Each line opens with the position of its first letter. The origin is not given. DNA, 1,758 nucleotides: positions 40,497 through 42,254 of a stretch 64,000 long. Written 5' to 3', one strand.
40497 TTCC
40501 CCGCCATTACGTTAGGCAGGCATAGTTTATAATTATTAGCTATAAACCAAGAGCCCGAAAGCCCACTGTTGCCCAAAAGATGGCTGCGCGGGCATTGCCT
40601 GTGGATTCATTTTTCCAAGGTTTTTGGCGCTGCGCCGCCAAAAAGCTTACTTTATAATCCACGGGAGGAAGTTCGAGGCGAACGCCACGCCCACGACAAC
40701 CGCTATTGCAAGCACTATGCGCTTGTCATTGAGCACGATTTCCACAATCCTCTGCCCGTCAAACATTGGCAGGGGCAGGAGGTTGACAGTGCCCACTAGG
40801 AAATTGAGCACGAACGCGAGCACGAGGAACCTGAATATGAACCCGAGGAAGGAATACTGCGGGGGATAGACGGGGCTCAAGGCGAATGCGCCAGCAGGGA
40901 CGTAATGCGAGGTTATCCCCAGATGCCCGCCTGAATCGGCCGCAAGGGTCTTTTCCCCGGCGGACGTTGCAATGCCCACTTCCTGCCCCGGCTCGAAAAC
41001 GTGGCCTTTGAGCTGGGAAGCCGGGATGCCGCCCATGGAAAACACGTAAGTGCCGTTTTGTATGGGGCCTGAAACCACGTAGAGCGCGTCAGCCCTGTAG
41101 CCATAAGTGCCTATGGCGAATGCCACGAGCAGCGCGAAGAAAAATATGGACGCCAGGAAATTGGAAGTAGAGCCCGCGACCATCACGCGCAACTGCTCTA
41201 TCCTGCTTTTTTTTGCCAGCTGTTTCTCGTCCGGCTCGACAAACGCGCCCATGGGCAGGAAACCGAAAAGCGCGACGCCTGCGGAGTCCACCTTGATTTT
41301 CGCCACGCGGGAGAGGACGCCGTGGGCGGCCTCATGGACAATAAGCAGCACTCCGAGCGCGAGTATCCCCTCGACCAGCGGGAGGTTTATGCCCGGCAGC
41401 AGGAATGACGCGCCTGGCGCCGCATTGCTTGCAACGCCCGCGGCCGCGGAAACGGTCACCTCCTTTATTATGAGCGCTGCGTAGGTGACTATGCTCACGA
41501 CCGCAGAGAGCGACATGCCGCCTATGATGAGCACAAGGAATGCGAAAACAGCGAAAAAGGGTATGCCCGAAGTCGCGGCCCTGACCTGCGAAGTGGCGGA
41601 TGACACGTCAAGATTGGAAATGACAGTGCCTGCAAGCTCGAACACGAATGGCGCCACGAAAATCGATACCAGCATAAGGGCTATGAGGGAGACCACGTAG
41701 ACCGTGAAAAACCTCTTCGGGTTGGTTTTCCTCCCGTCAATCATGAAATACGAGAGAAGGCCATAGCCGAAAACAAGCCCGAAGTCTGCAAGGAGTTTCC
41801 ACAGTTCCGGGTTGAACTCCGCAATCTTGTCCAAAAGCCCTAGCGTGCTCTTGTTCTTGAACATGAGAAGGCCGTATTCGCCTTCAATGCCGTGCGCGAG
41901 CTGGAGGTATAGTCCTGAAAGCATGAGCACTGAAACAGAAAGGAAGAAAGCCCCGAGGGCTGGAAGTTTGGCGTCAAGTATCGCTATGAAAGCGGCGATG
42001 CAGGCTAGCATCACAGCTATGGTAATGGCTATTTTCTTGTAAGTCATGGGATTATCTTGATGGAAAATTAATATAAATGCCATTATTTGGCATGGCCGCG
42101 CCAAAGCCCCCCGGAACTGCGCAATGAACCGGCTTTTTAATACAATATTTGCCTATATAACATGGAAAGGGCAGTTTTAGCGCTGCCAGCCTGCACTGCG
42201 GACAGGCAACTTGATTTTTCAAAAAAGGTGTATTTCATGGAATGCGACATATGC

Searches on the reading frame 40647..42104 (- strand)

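Call 50: search_protein_families(library=pfam, proteins=[window:40647-42104:-], max_evalue=0.001)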
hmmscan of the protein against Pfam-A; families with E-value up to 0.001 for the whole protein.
window:40647-42104:- (485 aa): 1 family
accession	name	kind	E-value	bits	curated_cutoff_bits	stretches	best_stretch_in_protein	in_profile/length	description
PF02163.28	Peptidase_M50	-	1.5e-23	83.8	27.2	1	246-475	2-217/221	Peptidase family M50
